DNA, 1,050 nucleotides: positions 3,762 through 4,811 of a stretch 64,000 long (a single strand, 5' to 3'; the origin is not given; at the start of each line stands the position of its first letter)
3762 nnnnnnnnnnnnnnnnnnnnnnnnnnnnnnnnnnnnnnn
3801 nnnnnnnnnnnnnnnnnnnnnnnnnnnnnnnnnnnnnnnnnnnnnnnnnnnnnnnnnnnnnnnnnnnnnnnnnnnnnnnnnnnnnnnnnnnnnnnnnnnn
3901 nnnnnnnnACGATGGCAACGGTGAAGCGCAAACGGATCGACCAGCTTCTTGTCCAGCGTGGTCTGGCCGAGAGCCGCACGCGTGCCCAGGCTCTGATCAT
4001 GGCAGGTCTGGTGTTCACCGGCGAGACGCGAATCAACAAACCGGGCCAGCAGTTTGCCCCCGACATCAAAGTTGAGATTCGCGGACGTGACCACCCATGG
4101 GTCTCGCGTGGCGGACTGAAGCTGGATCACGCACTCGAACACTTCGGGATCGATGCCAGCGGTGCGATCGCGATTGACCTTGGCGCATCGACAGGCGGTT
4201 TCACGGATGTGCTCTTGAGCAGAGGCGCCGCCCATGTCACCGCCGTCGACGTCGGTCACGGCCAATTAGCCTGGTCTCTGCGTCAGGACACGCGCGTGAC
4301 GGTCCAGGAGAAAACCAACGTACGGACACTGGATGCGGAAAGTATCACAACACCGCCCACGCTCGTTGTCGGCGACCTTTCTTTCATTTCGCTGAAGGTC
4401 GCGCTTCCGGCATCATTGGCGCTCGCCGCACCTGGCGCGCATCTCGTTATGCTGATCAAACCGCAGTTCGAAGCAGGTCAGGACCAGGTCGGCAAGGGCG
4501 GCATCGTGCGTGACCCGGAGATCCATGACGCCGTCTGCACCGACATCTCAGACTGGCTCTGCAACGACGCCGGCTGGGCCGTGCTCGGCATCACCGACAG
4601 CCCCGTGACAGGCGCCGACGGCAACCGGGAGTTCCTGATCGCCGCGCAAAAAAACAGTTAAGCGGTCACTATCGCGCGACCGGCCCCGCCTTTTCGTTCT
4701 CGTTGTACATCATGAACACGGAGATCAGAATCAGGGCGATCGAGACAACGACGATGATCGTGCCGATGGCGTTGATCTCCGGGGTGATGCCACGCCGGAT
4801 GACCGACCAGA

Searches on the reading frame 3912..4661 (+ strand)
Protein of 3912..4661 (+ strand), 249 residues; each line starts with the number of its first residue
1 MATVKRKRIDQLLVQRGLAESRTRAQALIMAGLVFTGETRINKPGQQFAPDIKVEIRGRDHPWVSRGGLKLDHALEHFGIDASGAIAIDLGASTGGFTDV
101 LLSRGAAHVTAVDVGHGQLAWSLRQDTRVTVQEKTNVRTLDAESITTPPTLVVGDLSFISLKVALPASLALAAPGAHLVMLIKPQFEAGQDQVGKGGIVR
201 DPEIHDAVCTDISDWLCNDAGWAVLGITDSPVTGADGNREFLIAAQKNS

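Call 43: search_protein_families(library=pfam, proteins=[window:3912-4661:+], max_evalue=0.00001)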
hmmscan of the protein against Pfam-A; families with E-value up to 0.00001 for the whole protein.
window:3912-4661:+ (249 aa): 2 families
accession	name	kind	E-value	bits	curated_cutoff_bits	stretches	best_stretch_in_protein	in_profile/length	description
PF01728.25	FtsJ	-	2.2e-43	148.7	24.1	1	63-246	1-180/181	FtsJ-like methyltransferase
PF01479.30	S4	-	2.2e-07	30.9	22.8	1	8-47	2-41/48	S4 domain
